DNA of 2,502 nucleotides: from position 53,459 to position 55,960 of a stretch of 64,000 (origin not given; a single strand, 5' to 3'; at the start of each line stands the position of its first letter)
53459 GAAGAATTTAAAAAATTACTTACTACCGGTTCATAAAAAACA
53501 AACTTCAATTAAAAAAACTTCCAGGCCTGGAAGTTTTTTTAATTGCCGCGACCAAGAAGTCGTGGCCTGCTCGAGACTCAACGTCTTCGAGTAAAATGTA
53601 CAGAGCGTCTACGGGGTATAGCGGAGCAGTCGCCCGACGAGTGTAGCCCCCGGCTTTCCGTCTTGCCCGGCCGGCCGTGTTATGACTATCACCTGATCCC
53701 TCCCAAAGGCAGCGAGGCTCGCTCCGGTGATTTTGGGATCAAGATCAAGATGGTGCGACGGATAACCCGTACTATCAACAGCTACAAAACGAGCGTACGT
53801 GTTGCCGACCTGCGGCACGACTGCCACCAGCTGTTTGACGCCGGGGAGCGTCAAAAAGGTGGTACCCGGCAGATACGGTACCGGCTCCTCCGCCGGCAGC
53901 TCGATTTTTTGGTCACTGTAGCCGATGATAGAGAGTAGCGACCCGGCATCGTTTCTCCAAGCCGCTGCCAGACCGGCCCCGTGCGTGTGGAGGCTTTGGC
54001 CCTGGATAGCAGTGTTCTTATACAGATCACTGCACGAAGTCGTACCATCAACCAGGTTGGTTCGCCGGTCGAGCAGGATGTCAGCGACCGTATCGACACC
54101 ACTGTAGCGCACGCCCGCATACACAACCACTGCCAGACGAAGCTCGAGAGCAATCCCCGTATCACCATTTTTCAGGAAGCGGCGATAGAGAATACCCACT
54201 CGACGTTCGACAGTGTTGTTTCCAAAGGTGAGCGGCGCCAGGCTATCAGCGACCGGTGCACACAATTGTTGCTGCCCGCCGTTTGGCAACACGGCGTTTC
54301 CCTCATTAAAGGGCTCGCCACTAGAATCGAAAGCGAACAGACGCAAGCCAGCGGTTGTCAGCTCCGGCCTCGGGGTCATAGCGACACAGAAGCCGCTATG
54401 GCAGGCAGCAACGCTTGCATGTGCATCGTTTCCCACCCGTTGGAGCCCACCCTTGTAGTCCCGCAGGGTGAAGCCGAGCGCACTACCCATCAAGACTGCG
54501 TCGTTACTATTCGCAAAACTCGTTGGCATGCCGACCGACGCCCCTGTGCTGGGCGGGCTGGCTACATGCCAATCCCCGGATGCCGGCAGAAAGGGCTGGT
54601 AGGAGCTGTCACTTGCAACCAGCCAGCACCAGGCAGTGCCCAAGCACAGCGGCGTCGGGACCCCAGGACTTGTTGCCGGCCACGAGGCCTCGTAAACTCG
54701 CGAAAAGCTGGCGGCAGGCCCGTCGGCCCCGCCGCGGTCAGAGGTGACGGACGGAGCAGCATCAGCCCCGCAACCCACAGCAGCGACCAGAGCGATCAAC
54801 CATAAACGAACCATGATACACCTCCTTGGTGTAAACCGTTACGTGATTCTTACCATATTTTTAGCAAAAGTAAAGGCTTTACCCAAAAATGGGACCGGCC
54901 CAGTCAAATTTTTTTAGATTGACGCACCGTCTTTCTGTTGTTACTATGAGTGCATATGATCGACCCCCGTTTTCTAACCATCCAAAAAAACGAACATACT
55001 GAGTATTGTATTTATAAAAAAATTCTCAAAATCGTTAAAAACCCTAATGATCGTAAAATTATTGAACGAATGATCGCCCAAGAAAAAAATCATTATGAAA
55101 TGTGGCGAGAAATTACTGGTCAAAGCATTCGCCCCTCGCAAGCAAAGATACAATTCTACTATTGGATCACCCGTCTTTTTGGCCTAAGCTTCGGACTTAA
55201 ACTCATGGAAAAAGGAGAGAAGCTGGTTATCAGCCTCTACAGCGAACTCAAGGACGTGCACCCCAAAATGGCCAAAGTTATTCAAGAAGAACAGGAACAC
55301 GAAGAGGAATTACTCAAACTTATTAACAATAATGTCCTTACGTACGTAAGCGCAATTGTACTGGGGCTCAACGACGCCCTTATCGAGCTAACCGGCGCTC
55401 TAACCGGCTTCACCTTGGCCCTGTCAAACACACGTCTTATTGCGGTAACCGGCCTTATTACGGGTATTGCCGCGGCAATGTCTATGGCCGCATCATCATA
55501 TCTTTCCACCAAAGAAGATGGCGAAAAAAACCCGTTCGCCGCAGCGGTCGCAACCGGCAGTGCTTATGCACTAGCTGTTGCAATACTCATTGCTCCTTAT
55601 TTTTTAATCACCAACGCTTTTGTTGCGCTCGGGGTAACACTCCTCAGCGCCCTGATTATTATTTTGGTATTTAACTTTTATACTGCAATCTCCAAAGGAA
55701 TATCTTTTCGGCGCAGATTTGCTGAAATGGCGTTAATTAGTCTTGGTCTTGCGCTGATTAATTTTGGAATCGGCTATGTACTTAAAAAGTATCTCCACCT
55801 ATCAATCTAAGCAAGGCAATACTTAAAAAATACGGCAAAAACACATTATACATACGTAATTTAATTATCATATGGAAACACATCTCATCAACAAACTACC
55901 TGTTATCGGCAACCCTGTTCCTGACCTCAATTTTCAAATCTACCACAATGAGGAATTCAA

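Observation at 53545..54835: High-GC island 3: a 401-aa lipoprotein with a perfect Shine-Dalgarno, inserted between dsbA and the oxidative-stress cluster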

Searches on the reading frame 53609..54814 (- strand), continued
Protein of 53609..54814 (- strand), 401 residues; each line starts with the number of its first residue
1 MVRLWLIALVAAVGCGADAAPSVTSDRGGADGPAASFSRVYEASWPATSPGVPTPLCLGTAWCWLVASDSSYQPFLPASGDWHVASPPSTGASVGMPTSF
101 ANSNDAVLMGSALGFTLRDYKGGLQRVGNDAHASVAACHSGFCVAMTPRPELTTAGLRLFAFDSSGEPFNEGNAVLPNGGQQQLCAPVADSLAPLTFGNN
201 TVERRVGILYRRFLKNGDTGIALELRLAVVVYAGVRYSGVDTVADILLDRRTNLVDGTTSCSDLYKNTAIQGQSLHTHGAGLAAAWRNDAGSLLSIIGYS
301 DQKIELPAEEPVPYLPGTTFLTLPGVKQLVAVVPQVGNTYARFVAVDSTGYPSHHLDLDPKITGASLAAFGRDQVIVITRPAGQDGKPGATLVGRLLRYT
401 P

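Call 86: find_related_loci(query=A3, collection=viral_contigs, flank=5000)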
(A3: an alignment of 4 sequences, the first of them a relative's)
Query A3 (401 aa) in viral_contigs; peptide patterns used: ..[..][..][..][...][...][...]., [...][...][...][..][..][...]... (x = any residue, [..] = any of these).
114 stretches matched a pattern, but none encodes a relative of the query by tblastn (E <= 1e-3).

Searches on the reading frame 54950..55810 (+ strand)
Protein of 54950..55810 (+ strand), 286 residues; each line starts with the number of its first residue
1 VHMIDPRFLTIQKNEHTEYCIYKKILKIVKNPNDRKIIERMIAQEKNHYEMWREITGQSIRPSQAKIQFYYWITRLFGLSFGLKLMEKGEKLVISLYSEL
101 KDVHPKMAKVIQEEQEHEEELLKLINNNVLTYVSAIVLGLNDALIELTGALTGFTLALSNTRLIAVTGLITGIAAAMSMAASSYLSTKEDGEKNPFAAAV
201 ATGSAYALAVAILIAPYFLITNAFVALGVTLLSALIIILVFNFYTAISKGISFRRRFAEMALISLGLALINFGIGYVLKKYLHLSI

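Call 5: search_protein_families(library=pfam, proteins=[window:54950-55810:+], max_evalue=1)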
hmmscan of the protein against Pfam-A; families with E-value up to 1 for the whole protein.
window:54950-55810:+ (286 aa): 7 families
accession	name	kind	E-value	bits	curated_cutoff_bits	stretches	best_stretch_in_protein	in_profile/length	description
PF01988.24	VIT1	-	2.3e-13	50.9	28.1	2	133-190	1-59/214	VIT family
PF03232.19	COQ7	-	3.2e-06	27.3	23.5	1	19-65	18-66/169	Ubiquinone biosynthesis protein COQ7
PF02915.23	Rubrerythrin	-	0.00012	22.9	22.8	1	15-124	10-136/137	Rubrerythrin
PF03127.19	GAT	-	0.0076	16.9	31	1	90-127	23-60/77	GAT domain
PF05508.16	Ran-binding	-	0.079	12.5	25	1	85-210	79-198/304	RanGTP-binding protein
PF05648.19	PEX11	-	0.082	12.8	23.8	1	97-179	138-221/222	Peroxisomal biogenesis factor 11 (PEX11)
PF18800.6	Atthog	-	0.096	13.1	29.8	1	214-278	36-98/141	Attenuator of Hedgehog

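Call 39: find_related_loci(query=window:54956-55810:+, collection=metagenome_contigs, flank=10000)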
Query window:54956-55810:+ (284 aa) in metagenome_contigs; peptide patterns used: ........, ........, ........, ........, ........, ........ (x = any residue, [..] = any of these).
472 stretches matched a pattern; 137 encode a relative of the query (tblastn E <= 1e-3); the best 80 are kept; 80 distinct loci.
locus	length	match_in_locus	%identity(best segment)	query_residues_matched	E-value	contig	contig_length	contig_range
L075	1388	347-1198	50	2-284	2e-96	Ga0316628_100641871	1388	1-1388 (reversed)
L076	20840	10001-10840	51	5-284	6e-92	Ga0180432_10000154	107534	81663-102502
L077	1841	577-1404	52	5-278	1e-89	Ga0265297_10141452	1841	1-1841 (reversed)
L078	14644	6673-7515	51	5-284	6e-85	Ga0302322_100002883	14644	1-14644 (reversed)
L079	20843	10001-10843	51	5-284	6e-85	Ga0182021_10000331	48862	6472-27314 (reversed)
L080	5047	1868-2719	44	2-284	1e-84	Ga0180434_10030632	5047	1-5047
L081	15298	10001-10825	51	5-278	3e-83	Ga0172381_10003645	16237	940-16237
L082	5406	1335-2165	49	2-277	5e-83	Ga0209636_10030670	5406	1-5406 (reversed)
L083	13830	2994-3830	48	7-284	2e-82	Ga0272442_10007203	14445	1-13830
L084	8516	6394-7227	49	2-278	1e-81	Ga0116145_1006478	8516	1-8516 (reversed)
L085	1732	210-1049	49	6-284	1e-85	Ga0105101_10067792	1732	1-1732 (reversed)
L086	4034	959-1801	47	5-284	2e-81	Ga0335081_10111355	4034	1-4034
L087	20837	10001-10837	50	7-284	8e-81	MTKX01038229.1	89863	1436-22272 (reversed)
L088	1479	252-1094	47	5-284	2e-86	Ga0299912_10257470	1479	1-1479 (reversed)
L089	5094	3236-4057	49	5-277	1e-80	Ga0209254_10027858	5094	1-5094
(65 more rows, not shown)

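Call 40: find_homologous_proteins(query=window:54956-55810:+, max_evalue=1e-40)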
Query window:54956-55810:+ (284 aa): 6370 proteins with E <= 1e-40 among 8000 candidates; the best 120 are listed.
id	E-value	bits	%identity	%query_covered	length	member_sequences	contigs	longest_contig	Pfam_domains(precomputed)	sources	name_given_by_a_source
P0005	2.7e-176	602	100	100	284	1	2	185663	PF01988.25,PF03232.20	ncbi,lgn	-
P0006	8.1e-148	509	81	100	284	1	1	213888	PF01988.25,PF03232.20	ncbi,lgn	-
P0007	6.2e-143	493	81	100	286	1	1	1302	PF01988.25,PF03232.20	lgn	-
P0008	3.3e-141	487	77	100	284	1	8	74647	PF01988.25,PF03232.20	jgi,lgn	jgi:VIT1/CCC1 family predicted Fe2+/Mn2+ transporter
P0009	3.5e-110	386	66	97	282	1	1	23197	PF01988.25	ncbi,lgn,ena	-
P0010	1.2e-107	377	61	99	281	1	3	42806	PF02915.24,PF01988.25,PF03232.20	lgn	-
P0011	2.3e-107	376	60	99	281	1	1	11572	PF01988.25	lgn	-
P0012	8.5e-106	371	60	98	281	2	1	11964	PF02915.24,PF01988.25,PF03232.20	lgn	-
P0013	8.2e-105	368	62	96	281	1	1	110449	PF01988.25,PF03232.20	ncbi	-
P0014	4.0e-102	359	58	99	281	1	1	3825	PF01988.25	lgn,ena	-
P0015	1.3e-100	354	60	98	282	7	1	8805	PF02915.24,PF01988.25,PF03232.20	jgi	jgi:VIT1/CCC1 family predicted Fe2+/Mn2+ transporter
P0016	1.3e-100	354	58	99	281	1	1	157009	PF01988.25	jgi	-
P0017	1.0e-99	351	55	99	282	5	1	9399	PF02915.24,PF01988.25,PF03232.20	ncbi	-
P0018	1.5e-98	347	58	98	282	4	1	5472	PF02915.24,PF01988.25,PF03232.20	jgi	jgi:VIT1/CCC1 family predicted Fe2+/Mn2+ transporter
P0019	1.6e-96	341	56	97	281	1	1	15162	PF02915.24,PF01988.25,PF03232.20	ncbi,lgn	-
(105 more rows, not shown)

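Call 41: find_encoding_contigs(protein=P0006, flank=10000, max_places=3)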
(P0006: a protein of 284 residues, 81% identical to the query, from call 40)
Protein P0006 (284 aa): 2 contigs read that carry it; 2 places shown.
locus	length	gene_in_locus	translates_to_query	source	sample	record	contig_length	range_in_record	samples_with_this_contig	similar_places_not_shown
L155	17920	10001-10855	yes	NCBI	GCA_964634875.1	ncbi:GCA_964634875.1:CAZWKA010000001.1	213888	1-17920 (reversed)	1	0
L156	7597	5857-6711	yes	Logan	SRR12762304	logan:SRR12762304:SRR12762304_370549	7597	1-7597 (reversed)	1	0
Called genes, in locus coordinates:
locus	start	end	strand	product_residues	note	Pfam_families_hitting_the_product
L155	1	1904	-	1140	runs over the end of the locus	PF04563:RNA_pol_Rpb2_1, PF04561:RNA_pol_Rpb2_2, PF04565:RNA_pol_Rpb2_3, PF10385:RNA_pol_Rpb2_45, PF00562:RNA_pol_Rpb2_6, PF04560:RNA_pol_Rpb2_7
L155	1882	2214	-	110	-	-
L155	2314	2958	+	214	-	-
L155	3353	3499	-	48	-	-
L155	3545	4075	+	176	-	-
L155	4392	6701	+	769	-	PF13491:FtsK_4TM, PF17854:FtsK_alpha, PF01580:FtsK_SpoIIIE, PF09397:FtsK_gamma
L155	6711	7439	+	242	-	PF12844:HTH_19 (weak), PF13413:HTH_25, PF09136:Glucodextran_B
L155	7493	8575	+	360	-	PF00154:RecA_N, PF08423:Rad51 (weak), PF06745:ATPase (faint), PF01637:ATPase_2 (weak), PF02283:CobU (weak), PF21096:RecA_C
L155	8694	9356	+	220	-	PF13462:Thioredoxin_4, PF01323:DSBA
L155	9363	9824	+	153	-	PF07884:VKOR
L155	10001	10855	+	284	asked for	PF03232:COQ7 (faint), PF01988:VIT1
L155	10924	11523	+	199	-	PF08534:Redoxin, PF00578:AhpC-TSA, PF10417:1-cysPrx_C (weak)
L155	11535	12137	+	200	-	PF02777:Sod_Fe_C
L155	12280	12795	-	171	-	-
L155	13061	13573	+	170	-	PF06185:YecM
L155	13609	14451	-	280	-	PF00165:HTH_AraC (faint), PF12833:HTH_18, PF01035:DNA_binding_1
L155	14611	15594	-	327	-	PF04542:Sigma70_r2, PF04545:Sigma70_r4 (weak), PF08281:Sigma70_r4_2 (weak)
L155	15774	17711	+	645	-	PF01471:PG_binding_1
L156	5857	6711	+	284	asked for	PF03232:COQ7 (faint), PF01988:VIT1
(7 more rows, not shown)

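Call 42: find_encoding_contigs(protein=P0008, flank=10000, max_places=4)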
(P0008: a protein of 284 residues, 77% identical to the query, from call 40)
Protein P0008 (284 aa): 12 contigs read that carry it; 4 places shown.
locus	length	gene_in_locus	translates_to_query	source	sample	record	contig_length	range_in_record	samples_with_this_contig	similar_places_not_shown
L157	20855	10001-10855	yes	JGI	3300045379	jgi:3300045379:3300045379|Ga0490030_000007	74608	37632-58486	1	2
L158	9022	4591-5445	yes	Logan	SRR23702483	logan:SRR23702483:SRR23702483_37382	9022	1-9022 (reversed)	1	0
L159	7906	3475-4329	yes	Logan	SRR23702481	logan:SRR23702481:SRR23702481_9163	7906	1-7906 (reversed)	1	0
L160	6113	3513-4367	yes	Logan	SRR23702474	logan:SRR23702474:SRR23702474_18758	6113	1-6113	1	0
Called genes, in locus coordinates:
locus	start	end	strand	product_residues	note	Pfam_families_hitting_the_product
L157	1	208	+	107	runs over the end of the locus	-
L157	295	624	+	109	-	-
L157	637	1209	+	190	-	-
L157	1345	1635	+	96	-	-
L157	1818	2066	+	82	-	-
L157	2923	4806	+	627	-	PF17854:FtsK_alpha, PF01580:FtsK_SpoIIIE, PF09397:FtsK_gamma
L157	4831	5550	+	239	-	PF12844:HTH_19 (weak), PF13413:HTH_25, PF09136:Glucodextran_B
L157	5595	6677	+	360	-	PF00154:RecA_N, PF08423:Rad51 (weak), PF06745:ATPase (faint), PF01637:ATPase_2 (weak), PF02283:CobU, PF21096:RecA_C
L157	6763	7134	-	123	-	-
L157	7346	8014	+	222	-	PF13462:Thioredoxin_4, PF01323:DSBA, PF13743:Thioredoxin_5 (weak)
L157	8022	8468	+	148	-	PF07884:VKOR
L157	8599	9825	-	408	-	-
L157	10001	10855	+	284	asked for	PF03232:COQ7 (faint), PF01988:VIT1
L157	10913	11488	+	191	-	PF00578:AhpC-TSA, PF08534:Redoxin, PF02630:SCO1-SenC (weak), PF10417:1-cysPrx_C (weak)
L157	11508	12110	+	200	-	PF02777:Sod_Fe_C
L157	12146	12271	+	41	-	-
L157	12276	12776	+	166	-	PF06185:YecM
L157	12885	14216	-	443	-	PF04542:Sigma70_r2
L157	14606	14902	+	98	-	PF06961:DUF1294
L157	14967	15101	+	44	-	-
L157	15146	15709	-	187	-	PF08207:EFP_N, PF01132:EFP, PF09285:Elong-fact-P_C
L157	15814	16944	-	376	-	PF00152:tRNA-synt_2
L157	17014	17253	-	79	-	PF01084:Ribosomal_S18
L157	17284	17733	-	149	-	PF00436:SSB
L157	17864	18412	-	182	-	PF01250:Ribosomal_S6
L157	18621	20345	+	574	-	PF05157:MshEN, PF00437:T2SSE, PF13604:AAA_30 (weak)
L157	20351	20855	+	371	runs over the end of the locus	PF00482:T2SSF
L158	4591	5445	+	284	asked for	PF03232:COQ7 (faint), PF01988:VIT1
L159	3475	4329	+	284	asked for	PF03232:COQ7 (faint), PF01988:VIT1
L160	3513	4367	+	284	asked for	PF03232:COQ7 (faint), PF01988:VIT1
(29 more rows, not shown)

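Call 43: find_encoding_contigs(protein=P0009, flank=10000, max_places=3)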
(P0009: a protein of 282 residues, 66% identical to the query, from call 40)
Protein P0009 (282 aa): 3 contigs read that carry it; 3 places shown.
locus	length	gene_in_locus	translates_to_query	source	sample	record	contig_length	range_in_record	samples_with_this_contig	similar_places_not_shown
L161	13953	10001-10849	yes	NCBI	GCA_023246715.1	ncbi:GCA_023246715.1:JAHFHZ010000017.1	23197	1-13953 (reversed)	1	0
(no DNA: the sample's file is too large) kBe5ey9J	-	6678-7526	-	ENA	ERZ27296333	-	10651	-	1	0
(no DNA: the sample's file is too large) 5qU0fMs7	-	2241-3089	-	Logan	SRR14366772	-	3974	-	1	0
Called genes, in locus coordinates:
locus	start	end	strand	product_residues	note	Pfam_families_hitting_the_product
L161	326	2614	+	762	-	PF13491:FtsK_4TM, PF17854:FtsK_alpha, PF01580:FtsK_SpoIIIE, PF09397:FtsK_gamma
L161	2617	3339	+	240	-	PF13413:HTH_25, PF09136:Glucodextran_B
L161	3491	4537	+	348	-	PF00154:RecA_N, PF08423:Rad51 (weak), PF01637:ATPase_2 (faint), PF02283:CobU (weak), PF21096:RecA_C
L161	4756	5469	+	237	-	-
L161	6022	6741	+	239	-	-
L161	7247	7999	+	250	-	PF13098:Thioredoxin_2 (faint), PF13462:Thioredoxin_4, PF01323:DSBA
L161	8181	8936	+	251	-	PF13462:Thioredoxin_4, PF01323:DSBA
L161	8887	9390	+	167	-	PF07884:VKOR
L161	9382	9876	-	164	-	-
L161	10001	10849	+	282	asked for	PF01988:VIT1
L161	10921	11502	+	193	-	PF08534:Redoxin, PF00578:AhpC-TSA, PF10417:1-cysPrx_C (weak)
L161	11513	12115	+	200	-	PF02777:Sod_Fe_C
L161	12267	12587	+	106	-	-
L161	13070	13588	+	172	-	PF13701:DDE_Tnp_1_4 (weak)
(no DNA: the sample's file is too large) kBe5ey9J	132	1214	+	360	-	PF00154:RecA_N, PF08423:Rad51 (weak), PF01637:ATPase_2 (faint), PF02283:CobU (weak), PF21096:RecA_C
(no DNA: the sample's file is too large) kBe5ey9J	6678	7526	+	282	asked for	PF01988:VIT1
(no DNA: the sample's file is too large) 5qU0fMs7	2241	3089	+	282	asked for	PF01988:VIT1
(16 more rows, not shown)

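Call 57: find_encoding_contigs(protein=P0010, flank=6000, max_places=2)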
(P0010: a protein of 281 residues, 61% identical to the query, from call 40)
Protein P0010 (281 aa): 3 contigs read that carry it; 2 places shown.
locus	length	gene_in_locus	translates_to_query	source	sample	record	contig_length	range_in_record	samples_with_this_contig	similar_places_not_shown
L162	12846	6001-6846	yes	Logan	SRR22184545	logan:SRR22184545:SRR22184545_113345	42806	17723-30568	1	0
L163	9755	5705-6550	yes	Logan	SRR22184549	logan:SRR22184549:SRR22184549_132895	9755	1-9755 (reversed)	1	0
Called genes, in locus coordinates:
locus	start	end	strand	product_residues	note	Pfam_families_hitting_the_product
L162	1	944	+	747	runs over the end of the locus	PF13491:FtsK_4TM, PF17854:FtsK_alpha, PF01580:FtsK_SpoIIIE, PF09397:FtsK_gamma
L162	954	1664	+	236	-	PF13413:HTH_25, PF09136:Glucodextran_B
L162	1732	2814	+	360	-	PF00154:RecA_N, PF08423:Rad51 (weak), PF06745:ATPase (faint), PF27531:MT3502_N (weak), PF01637:ATPase_2 (weak), PF02283:CobU (weak), PF21096:RecA_C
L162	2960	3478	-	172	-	-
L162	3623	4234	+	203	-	PF13462:Thioredoxin_4, PF01323:DSBA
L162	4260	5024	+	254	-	PF13462:Thioredoxin_4, PF01323:DSBA, PF13743:Thioredoxin_5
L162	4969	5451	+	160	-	PF07884:VKOR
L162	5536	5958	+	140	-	PF00293:NUDIX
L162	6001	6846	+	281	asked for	PF02915:Rubrerythrin (faint), PF03232:COQ7 (faint), PF01988:VIT1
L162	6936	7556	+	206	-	PF00578:AhpC-TSA, PF08534:Redoxin, PF10417:1-cysPrx_C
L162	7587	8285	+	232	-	-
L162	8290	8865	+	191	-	PF02777:Sod_Fe_C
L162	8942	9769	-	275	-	PF03631:Virul_fac_BrkB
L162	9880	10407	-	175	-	-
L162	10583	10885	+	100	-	-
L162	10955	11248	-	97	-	-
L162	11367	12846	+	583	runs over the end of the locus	PF14716:HHH_8, PF14520:HHH_5 (faint), PF14791:DNA_pol_B_thumb, PF02811:PHP (weak)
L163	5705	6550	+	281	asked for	PF02915:Rubrerythrin (faint), PF03232:COQ7 (faint), PF01988:VIT1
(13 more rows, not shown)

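Call 58: find_encoding_contigs(protein=P0013, flank=6000, max_places=2)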
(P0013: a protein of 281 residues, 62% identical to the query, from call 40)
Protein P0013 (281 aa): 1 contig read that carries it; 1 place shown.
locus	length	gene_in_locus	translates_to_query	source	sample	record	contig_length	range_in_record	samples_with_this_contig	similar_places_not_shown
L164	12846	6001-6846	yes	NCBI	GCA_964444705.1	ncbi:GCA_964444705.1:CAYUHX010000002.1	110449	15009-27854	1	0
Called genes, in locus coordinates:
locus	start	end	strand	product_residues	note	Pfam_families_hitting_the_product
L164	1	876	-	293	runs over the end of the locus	-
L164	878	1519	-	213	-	-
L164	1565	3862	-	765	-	PF13174:TPR_6 (faint), PF13176:TPR_7 (faint), PF13424:TPR_12 (faint), PF13428:TPR_14 (faint), PF17874:TPR_MalT (faint), PF00515:TPR_1 (faint), PF23914:TPR_CcmH_CycH (weak), PF13432:TPR_16 (weak), +1 more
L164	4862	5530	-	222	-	PF01978:TrmB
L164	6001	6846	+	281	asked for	PF03232:COQ7 (faint), PF01988:VIT1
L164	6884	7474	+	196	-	PF08534:Redoxin, PF00578:AhpC-TSA, PF10417:1-cysPrx_C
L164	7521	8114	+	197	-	PF02777:Sod_Fe_C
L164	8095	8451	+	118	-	-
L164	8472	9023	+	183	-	-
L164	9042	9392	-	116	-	-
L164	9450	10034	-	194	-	-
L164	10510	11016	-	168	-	-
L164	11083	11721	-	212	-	PF00293:NUDIX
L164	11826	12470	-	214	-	-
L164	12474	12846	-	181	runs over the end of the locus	-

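Call 82: search_protein_families(library=padloc, proteins=[L157:6763-7203:-, L161:9486-9863:-, L157:8599-9825:-], max_evalue=0.1)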
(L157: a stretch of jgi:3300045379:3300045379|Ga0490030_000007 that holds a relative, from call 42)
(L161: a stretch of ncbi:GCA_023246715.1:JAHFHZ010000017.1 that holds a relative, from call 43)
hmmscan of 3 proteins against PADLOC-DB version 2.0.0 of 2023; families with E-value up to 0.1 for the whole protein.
L157:6763-7203:- (146 aa): 0 families

L161:9486-9863:- (125 aa): 0 families

L157:8599-9825:- (408 aa): 0 families

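Call 83: search_protein_families(library=pfam, proteins=[L157:8599-9825:-, L157:6763-7203:-, L161:9486-9863:-, L155:12280-12795:-], max_evalue=0.1)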
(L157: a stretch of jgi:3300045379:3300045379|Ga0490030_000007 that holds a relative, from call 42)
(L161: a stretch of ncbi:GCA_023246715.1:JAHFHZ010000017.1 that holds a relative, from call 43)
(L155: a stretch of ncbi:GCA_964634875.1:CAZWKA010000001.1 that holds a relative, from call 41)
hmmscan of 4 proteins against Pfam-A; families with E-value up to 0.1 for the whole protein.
L157:8599-9825:- (408 aa): 0 families

L157:6763-7203:- (146 aa): 0 families

L161:9486-9863:- (125 aa): 0 families

L155:12280-12795:- (171 aa): 0 families
